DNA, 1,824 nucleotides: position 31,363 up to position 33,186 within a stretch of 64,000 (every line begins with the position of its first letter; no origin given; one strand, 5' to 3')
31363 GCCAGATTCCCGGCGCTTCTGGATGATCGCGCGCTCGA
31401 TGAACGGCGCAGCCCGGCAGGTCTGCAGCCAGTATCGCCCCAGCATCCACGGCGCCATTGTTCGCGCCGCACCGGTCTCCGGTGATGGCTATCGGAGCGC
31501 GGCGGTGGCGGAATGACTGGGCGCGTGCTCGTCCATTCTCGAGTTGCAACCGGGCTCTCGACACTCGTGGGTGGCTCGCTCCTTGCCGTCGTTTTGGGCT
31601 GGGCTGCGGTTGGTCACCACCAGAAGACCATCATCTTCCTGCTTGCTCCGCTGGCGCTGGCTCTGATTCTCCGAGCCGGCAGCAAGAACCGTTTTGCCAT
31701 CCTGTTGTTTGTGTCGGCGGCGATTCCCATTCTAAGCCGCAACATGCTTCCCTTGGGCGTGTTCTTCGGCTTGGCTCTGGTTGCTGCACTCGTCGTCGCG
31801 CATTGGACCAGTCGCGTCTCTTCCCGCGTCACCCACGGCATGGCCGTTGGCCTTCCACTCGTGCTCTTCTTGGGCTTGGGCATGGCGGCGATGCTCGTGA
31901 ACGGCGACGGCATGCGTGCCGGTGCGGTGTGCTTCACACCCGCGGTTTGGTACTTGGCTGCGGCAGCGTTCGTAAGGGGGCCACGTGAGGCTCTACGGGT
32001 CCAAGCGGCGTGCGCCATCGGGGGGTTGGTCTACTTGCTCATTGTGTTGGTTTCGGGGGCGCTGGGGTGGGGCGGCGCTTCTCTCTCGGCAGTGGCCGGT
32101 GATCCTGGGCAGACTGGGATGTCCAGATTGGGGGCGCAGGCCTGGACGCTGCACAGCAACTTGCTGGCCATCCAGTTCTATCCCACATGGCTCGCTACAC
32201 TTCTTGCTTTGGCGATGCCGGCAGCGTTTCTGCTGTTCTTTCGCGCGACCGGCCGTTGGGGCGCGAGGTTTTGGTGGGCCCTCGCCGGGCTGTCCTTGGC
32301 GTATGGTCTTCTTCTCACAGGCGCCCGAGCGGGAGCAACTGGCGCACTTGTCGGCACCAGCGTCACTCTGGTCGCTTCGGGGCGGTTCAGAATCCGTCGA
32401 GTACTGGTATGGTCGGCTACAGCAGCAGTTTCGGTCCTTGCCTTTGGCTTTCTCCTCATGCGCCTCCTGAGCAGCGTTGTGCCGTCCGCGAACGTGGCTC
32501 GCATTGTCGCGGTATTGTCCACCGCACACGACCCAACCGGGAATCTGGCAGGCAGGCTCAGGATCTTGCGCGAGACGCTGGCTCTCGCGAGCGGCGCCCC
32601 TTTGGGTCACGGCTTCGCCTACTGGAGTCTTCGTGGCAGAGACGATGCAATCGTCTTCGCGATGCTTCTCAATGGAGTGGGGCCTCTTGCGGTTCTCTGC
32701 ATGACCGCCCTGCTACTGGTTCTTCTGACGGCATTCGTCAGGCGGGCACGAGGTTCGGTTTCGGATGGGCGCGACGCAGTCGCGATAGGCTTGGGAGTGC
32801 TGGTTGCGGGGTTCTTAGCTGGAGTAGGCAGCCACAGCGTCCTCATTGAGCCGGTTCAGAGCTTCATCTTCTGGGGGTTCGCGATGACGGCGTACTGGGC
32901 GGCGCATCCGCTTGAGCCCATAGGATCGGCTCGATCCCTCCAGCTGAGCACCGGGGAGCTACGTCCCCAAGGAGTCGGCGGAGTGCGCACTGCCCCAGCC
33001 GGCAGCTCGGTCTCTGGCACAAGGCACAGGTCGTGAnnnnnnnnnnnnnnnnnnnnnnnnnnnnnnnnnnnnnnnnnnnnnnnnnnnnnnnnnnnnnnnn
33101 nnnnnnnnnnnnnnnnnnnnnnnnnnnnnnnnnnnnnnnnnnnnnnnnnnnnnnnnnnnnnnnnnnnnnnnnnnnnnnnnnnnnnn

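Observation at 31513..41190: Tandem, diverged duplication of a three-gene module (Wzy_C membrane protein, GT2, GT1-like). Wzy_C proteins coexist with an ABC-transporter pathway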

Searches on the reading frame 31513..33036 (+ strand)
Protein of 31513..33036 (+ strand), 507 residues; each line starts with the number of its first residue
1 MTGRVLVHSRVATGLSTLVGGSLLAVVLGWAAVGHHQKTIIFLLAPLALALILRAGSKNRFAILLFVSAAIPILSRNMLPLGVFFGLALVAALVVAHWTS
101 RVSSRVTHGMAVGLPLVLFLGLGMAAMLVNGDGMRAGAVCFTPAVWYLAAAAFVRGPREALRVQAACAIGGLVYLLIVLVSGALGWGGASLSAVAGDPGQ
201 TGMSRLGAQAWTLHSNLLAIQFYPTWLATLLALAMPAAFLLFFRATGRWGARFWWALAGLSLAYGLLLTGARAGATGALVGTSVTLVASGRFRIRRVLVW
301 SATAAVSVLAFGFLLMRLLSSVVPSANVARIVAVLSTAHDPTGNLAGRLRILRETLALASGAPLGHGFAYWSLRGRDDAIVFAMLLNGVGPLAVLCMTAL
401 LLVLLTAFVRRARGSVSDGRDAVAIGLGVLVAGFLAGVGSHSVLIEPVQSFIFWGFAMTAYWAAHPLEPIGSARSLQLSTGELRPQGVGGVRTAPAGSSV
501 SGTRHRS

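Call 4: search_protein_families(library=pfam, proteins=[window:31513-33036:+], max_evalue=0.01)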
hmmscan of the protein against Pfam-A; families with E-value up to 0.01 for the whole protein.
window:31513-33036:+ (507 aa): 1 family
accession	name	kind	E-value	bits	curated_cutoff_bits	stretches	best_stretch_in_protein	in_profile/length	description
PF04932.20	Wzy_C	-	3.7e-05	24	31.7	1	260-368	4-108/149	O-Antigen ligase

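Call 17: find_related_loci(query=A1, collection=genome_contigs, flank=10000)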
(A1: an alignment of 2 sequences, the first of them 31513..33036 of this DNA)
Query A1 (507 aa) in genome_contigs; peptide patterns used: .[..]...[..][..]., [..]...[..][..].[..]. (x = any residue, [..] = any of these).
152 stretches matched a pattern, but none encodes a relative of the query by tblastn (E <= 1e-3).
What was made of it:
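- Tried and rejected: The first scan of the GTDB genome collection found nothing (call 17).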

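Call 18: search_protein_families(library=ncbifam, proteins=[window:31513-33036:+], max_evalue=0.01)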
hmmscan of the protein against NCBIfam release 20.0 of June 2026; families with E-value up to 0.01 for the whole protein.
window:31513-33036:+ (507 aa): 0 families

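Call 21: search_protein_representatives(alignment_id=A1)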
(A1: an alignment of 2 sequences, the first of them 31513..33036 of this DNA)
Query: 2 sequences, 507 profile positions. Proteins with E-value up to 0.001 (for the whole library): 70; up to 1e-10: 48; up to 1e-30: 25. The best 70 are listed.
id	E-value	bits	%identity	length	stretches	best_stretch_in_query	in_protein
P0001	1.0e-249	845.8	-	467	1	1-464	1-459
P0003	3.1e-206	702.4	-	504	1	1-503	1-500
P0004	1.7e-51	191.9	-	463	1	20-464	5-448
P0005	1.1e-46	176.0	-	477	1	22-465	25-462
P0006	6.3e-46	173.5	-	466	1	10-468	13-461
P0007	5.2e-44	167.2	-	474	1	12-458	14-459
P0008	5.6e-44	167.1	-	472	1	38-464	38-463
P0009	8.4e-44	166.5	-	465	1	21-462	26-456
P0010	1.9e-41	158.7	-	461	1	26-464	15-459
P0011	9.6e-41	156.4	-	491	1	3-467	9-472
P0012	2.3e-40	155.2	-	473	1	20-460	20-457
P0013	2.4e-40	155.1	-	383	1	92-465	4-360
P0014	1.7e-38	149.0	-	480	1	17-462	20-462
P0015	1.2e-37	146.3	-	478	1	18-464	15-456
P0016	1.4e-37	146.0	-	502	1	9-464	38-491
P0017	3.1e-37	144.8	-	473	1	19-466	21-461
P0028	7.0e-30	120.6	-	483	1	12-464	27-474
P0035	2.5e-19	85.8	-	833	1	19-464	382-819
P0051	1.1e-08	50.6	-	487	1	139-456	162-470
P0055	4.9e-07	45.2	-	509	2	214-463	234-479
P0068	2.7e-04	36.1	-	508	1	224-457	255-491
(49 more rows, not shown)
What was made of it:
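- Tried and rejected: The exhaustive HMM search was needed (call 21).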

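Call 27: find_encoding_contigs(protein=P0004, flank=10000, max_places=3)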
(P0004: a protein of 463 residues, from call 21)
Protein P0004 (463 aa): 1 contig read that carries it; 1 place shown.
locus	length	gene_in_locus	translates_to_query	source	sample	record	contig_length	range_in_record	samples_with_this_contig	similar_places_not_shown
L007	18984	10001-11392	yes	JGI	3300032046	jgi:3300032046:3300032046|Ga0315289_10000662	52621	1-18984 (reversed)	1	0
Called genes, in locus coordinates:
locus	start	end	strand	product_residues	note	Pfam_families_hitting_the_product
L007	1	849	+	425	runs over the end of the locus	PF00005:ABC_tran, PF13304:AAA_21 (faint), PF14524:Wzt_C (weak)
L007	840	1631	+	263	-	PF00535:Glycos_transf_2, PF13641:Glyco_tranf_2_3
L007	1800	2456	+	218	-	PF04199:Cyclase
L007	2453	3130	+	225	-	PF02348:CTP_transf_3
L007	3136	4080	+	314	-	PF00389:2-Hacid_dh, PF02826:2-Hacid_dh_C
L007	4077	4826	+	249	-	PF00106:adh_short, PF01370:Epimerase, PF08659:KR, PF13561:adh_short_C2, PF23441:SDR (weak)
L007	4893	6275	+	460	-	-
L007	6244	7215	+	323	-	PF00535:Glycos_transf_2, PF10111:Glyco_tranf_2_2 (faint), PF13641:Glyco_tranf_2_3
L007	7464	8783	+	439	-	PF13701:DDE_Tnp_1_4, PF01609:DDE_Tnp_1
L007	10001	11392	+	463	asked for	PF04932:Wzy_C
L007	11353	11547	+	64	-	-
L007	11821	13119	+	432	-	-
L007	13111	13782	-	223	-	-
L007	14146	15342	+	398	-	-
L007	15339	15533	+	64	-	-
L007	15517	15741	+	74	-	PF12762:DDE_Tnp_IS1595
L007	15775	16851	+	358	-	PF13524:Glyco_trans_1_2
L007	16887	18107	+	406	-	PF08421:Methyltransf_13, PF13489:Methyltransf_23, PF08241:Methyltransf_11 (weak), PF08242:Methyltransf_12 (weak), PF08484:Methyltransf_14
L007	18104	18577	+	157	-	PF01041:DegT_DnrJ_EryC1, PF01212:Beta_elim_lyase (weak), PF00155:Aminotran_1_2 (weak)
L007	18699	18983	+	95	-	?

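Call 34: find_related_loci(query=A4, collection=genome_contigs, flank=10000)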
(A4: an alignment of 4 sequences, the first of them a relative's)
Query A4 (463 aa) in genome_contigs; peptide patterns used: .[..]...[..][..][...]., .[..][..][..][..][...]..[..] (x = any residue, [..] = any of these).
81 stretches matched a pattern; 1 encode a relative of the query (tblastn E <= 1e-3); 1 distinct loci.
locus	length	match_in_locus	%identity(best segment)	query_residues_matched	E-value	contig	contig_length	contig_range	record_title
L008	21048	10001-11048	32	98-445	1e-38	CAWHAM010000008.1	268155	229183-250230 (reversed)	MAG: uncultured Chloroflexia bacterium isolate MFD04408.bin.1.215 genome assembly, contig: contig_33566, whole genome sh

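Call 35: find_related_loci(query=A4, collection=metagenome_contigs, flank=10000)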
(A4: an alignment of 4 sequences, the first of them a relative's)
Query A4 (463 aa) in metagenome_contigs; peptide patterns used: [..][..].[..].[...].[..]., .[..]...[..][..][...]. (x = any residue, [..] = any of these).
272 stretches matched a pattern; 3 encode a relative of the query (tblastn E <= 1e-3); 3 distinct loci.
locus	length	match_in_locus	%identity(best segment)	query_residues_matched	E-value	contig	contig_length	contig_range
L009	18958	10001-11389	100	1-463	0e+0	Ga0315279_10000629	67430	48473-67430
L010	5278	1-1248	100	48-463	0e+0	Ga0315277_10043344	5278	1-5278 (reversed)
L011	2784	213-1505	36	27-462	8e-78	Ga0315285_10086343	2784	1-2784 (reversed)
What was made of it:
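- Tried and rejected: A four-sequence alignment found one Chloroflexia MAG (call 34) and three metagenome loci (call 35).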

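Call 37: find_encoding_contigs(protein=P0011, flank=10000, max_places=2)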
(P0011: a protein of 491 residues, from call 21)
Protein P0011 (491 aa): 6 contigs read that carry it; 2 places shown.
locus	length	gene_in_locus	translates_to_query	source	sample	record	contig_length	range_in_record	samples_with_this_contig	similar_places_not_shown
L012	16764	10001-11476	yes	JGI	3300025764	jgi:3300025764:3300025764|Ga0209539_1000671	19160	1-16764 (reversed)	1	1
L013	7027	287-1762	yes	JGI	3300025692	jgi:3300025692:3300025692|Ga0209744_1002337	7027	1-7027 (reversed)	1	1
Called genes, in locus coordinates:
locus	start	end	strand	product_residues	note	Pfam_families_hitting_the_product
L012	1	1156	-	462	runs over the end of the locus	PF05853:BKACE, PF00583:Acetyltransf_1, PF13508:Acetyltransf_7 (weak)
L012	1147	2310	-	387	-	PF00535:Glycos_transf_2, PF13641:Glyco_tranf_2_3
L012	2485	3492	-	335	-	PF01636:APH (weak)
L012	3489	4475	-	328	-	PF08241:Methyltransf_11, PF08242:Methyltransf_12 (weak), PF13649:Methyltransf_25, PF13847:Methyltransf_31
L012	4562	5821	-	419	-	PF00005:ABC_tran, PF14524:Wzt_C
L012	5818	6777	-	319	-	PF01061:ABC2_membrane, PF12698:ABC2_membrane_3 (weak)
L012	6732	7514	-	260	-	PF05175:MTS, PF13489:Methyltransf_23, PF01209:Ubie_methyltran (weak), PF05401:NodS, PF13847:Methyltransf_31, PF08241:Methyltransf_11, PF08242:Methyltransf_12, PF13649:Methyltransf_25, +2 more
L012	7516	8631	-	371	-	PF01041:DegT_DnrJ_EryC1, PF00155:Aminotran_1_2, PF01212:Beta_elim_lyase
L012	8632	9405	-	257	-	-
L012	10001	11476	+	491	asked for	PF04932:Wzy_C (weak)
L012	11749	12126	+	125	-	-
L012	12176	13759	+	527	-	PF01656:CbiA (weak), PF10609:ParA (weak)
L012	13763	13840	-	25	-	-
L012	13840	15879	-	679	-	PF12708:Pect-lyase_RHGA_epim, PF13229:Beta_helix (weak)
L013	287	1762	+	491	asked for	PF04932:Wzy_C (weak)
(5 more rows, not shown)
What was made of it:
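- On ABC-transporter-dependent glycan pathway: It is unmarked (E <= 1e-5) in L012 (call 37).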

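Call 38: find_encoding_contigs(protein=P0007, flank=10000, max_places=2)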
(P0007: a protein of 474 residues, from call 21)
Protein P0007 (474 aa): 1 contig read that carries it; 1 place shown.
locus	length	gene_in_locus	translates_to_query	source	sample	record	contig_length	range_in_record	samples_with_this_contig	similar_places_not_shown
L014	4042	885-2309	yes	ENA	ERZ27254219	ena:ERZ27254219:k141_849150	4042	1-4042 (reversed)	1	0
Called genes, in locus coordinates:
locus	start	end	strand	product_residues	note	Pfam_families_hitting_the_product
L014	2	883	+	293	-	?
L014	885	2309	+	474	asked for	PF04932:Wzy_C (weak)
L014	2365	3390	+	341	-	PF00535:Glycos_transf_2, PF13641:Glyco_tranf_2_3, PF13632:Glyco_trans_2_3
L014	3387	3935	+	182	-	-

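Call 39: find_encoding_contigs(protein=P0005, flank=10000, max_places=2)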
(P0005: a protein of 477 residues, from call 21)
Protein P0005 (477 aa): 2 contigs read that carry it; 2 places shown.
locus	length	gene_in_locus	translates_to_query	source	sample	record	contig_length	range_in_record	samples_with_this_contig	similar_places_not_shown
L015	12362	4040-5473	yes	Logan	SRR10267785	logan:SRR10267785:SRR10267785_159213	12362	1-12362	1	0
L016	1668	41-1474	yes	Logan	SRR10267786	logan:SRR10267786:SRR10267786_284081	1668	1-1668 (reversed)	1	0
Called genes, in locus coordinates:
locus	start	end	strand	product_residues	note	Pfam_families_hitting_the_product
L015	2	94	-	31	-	?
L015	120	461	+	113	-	PF05704:Caps_synth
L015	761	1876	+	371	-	PF22910:EDR4-like_1st (faint), PF05175:MTS, PF13489:Methyltransf_23 (weak), PF08241:Methyltransf_11, PF08242:Methyltransf_12, PF13649:Methyltransf_25, PF13847:Methyltransf_31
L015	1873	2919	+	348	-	-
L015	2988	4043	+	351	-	PF00535:Glycos_transf_2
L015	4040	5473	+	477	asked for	PF04932:Wzy_C (weak)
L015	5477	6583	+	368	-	PF13428:TPR_14 (faint), PF07719:TPR_2 (faint)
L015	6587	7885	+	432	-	PF13579:Glyco_trans_4_4 (faint), PF26337:Gtf3_C (weak)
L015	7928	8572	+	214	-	PF00132:Hexapep, PF14602:Hexapep_2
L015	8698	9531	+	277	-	PF13489:Methyltransf_23, PF08241:Methyltransf_11, PF08242:Methyltransf_12, PF13649:Methyltransf_25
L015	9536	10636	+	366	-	PF13439:Glyco_transf_4, PF13579:Glyco_trans_4_4, PF00534:Glycos_transf_1, PF13692:Glyco_trans_1_4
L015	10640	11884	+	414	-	PF13579:Glyco_trans_4_4, PF00534:Glycos_transf_1, PF13692:Glyco_trans_1_4, PF13524:Glyco_trans_1_2 (weak)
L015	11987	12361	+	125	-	?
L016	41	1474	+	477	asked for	PF04932:Wzy_C (weak)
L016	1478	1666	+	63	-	?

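Call 58: find_encoding_contigs(protein=P0016, flank=10000, max_places=1)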
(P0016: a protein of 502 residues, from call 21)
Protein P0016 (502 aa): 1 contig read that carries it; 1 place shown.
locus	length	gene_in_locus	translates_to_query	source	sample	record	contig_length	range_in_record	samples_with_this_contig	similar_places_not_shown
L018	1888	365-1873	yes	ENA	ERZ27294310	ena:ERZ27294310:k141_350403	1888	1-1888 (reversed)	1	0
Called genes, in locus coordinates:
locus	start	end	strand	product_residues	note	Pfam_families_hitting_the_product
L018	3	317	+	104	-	?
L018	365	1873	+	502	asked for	-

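Call 59: find_encoding_contigs(protein=P0008, flank=10000, max_places=1)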
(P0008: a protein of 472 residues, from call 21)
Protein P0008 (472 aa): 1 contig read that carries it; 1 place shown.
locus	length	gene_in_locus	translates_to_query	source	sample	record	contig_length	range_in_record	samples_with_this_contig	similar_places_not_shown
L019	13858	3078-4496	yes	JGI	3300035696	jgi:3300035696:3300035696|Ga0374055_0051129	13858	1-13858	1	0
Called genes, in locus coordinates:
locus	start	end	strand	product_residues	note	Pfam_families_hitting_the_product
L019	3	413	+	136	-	?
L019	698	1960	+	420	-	-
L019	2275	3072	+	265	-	-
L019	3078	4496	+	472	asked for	-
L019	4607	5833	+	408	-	PF26337:Gtf3_C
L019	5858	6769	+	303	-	-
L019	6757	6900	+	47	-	-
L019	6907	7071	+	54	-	-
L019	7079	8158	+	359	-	PF01370:Epimerase, PF16363:GDP_Man_Dehyd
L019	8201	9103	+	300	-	PF00535:Glycos_transf_2, PF10111:Glyco_tranf_2_2, PF13641:Glyco_tranf_2_3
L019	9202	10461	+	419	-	PF00534:Glycos_transf_1, PF13692:Glyco_trans_1_4 (weak)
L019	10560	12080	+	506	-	-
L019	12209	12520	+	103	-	-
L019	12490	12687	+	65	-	-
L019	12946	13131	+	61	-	-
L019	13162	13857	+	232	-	?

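Call 60: find_encoding_contigs(protein=P0017, flank=10000, max_places=1)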
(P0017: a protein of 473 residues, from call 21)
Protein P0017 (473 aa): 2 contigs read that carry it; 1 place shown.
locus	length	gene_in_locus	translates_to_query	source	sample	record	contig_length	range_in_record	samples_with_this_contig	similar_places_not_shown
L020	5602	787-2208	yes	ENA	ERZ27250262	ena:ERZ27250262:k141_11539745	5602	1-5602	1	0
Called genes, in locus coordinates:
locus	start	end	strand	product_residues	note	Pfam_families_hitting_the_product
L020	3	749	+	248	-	?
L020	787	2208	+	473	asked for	-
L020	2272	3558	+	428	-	PF26337:Gtf3_C (weak)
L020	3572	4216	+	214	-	PF00132:Hexapep, PF14602:Hexapep_2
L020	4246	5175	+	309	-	PF13469:Sulfotransfer_3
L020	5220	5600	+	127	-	?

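Call 61: find_encoding_contigs(protein=P0028, flank=10000, max_places=1)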
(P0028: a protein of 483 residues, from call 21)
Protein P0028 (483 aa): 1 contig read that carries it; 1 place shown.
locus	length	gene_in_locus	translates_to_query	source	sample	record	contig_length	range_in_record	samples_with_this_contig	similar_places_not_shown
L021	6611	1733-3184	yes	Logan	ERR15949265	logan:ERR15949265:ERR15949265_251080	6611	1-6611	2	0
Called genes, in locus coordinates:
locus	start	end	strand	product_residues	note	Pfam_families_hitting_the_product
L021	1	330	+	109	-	?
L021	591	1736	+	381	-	PF00535:Glycos_transf_2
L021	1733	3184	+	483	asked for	PF04932:Wzy_C (weak)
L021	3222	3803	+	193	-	PF00132:Hexapep, PF14602:Hexapep_2 (weak)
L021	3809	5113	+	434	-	-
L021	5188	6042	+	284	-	PF13489:Methyltransf_23, PF02353:CMAS, PF13649:Methyltransf_25, PF13847:Methyltransf_31, PF08241:Methyltransf_11, PF08242:Methyltransf_12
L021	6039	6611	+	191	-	?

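Call 65: find_encoding_contigs(protein=P0003, flank=10000, max_places=4)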
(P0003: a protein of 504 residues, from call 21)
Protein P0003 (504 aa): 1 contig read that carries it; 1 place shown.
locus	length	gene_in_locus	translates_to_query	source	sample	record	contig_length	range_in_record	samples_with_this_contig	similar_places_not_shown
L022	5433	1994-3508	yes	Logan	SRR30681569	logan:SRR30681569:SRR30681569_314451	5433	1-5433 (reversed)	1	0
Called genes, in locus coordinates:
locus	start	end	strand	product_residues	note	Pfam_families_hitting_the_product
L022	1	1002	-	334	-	?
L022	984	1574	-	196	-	PF13580:SIS_2, PF01380:SIS (weak)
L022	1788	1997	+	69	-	-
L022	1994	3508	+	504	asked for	-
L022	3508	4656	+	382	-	PF00535:Glycos_transf_2, PF13641:Glyco_tranf_2_3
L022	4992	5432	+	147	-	?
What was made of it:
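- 31316..31516 (+): Small 66-codon ORF with two hydrophobic segments that overlaps the A1 start. Function unknown. A 69-codon ORF occupies the same position in relative L022 (call 65).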

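Call 86: search_protein_families(library=pfam, proteins=[L008:622-2070:+, L008:2244-3146:+, L008:3016-3882:+, L008:6449-7594:+, L008:7759-8373:+, L008:12650-13273:+, L008:13273-14460:+, L008:14894-16246:+, L019:698-1960:+, L019:10560-12080:+], max_evalue=0.001)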
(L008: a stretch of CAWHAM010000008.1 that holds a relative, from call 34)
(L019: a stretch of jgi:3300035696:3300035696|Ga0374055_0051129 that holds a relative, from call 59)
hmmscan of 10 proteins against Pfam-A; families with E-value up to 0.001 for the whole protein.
L008:622-2070:+ (482 aa): 2 families
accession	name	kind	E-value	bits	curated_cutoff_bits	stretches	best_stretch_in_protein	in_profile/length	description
PF02397.22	Bac_transf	-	1.1e-63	214.4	27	1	285-476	1-178/179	Bacterial sugar transferase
PF13727.12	CoA_binding_3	-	3e-05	24.6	25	1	90-206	14-129/175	CoA-binding domain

L008:2244-3146:+ (300 aa): 3 families
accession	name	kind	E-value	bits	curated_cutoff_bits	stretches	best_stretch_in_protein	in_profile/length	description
PF02706.20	Wzz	-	9.5e-08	32.7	25.5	1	17-101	6-91/91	Chain length determinant protein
PF13807.11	GNVR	-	6.8e-07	29.6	27.7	1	196-262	8-74/82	G-rich domain on putative tyrosine kinase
PF09392.15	T3SS_needle_F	-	0.00031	21.3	29.4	0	166-209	7-51/71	Type III secretion needle MxiH, YscF, SsaG, EprI, PscF, EscF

L008:3016-3882:+ (288 aa): 6 families
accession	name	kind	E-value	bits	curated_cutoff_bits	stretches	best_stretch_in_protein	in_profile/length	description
PF13614.12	AAA_31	-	7.3e-16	59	27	1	89-239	14-170/177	AAA domain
PF10609.15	ParA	-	3.8e-13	49.9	27.1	1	79-246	6-173/246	NUBPL iron-transfer P-loop NTPase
PF01656.29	CbiA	-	1.5e-10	41.6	25.4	1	88-251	10-86/125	CobQ/CobB/MinD/ParA nucleotide binding domain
PF13500.12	AAA_26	-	1.8e-06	28.4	27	0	212-250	131-169/198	AAA domain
PF09140.17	MipZ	-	0.00011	22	20.7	1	88-195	12-109/262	ATPase MipZ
PF02374.21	ArsA_ATPase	-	0.00017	21.4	24.3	0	89-114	13-38/305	Anion-transporting ATPase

L008:6449-7594:+ (381 aa): 0 families

L008:7759-8373:+ (204 aa): 0 families

L008:12650-13273:+ (207 aa): 3 families
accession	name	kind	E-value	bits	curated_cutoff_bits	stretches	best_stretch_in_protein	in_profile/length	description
PF00132.30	Hexapep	-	3.1e-11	42.9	27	1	153-187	2-36/36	Bacterial transferase hexapeptide (six repeats)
PF14602.12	Hexapep_2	-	4.7e-10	39.5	27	1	152-186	1-33/34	Hexapeptide repeat of succinyl-transferase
PF25084.1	LbH_EIF2B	-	0.0006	20.2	54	0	157-186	8-37/105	EIF2B subunit epsilon LbH domain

L008:13273-14460:+ (395 aa): 2 families
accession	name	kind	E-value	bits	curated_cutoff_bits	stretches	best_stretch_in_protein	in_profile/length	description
PF00534.26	Glycos_transf_1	-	6.7e-16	58.7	26.4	1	213-374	15-169/172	Glycosyl transferases group 1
PF13692.12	Glyco_trans_1_4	-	1.3e-14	55.1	27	1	214-361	2-140/142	Glycosyl transferases group 1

L008:14894-16246:+ (450 aa): 1 family
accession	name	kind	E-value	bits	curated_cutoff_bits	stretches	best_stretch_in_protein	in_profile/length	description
PF00733.27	Asn_synthase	-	1.8e-13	51.3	21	1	117-435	23-304/354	Asparagine synthase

L019:698-1960:+ (420 aa): 0 families

L019:10560-12080:+ (506 aa): 0 families

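Call 95: search_protein_families(library=pfam, proteins=[L015:5477-6583:+, L012:2485-3492:-, L012:12176-13759:+], max_evalue=0.01)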
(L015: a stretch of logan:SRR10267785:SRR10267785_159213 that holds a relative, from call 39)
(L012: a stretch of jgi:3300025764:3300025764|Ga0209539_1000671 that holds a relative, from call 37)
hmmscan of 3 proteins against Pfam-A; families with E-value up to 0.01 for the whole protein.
L015:5477-6583:+ (368 aa): 8 families
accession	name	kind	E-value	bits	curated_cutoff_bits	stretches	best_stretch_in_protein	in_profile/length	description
PF07719.23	TPR_2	-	3.1e-07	30.4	27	0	324-354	2-32/34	Tetratricopeptide repeat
PF13428.12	TPR_14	-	7.2e-06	26.6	23.5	0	323-357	1-35/44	Tetratricopeptide repeat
PF13424.12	TPR_12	-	1.9e-05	25.2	30.1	0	323-349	45-71/77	Tetratricopeptide repeat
PF13432.12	TPR_16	-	6.3e-05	23.8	32.7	1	294-356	2-64/65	Tetratricopeptide repeat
PF13176.12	TPR_7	-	0.00014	22.1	27.9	0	326-348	2-24/36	Tetratricopeptide repeat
PF13374.12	TPR_10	-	0.00026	21.3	27.5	0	292-314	5-27/42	Tetratricopeptide repeat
PF12895.13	ANAPC3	-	0.00034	21.3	27.2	0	201-274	6-78/82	Anaphase-promoting complex, cyclosome, subunit 3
PF00515.34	TPR_1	-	0.0052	17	27.8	0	326-349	4-27/34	Tetratricopeptide repeat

L012:2485-3492:- (335 aa): 1 family
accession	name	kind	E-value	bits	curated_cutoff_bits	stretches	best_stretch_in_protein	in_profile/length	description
PF01636.29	APH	-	3.7e-06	27.3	23.2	1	72-218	45-197/239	Phosphotransferase enzyme family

L012:12176-13759:+ (527 aa): 6 families
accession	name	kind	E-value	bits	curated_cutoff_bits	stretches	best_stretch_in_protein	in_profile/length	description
PF01656.29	CbiA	-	6.3e-07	29.8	25.4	1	320-361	2-43/125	CobQ/CobB/MinD/ParA nucleotide binding domain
PF10609.15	ParA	-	1.4e-06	28.4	27.1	1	317-369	4-56/246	NUBPL iron-transfer P-loop NTPase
PF13807.11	GNVR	-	8.2e-05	22.9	27.7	1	188-249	20-81/82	G-rich domain on putative tyrosine kinase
PF13614.12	AAA_31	-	0.00061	20.2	27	1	327-357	12-42/177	AAA domain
PF02706.20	Wzz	-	0.0048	17.6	25.5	1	16-64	13-62/91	Chain length determinant protein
PF25199.1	nSTAND_NTPase5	-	0.0079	16.5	34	0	312-357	36-82/145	Novel STAND NTPase 5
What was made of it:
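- This is the WbdD-type capping logic of complete-polymer export (calls 37, 95).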
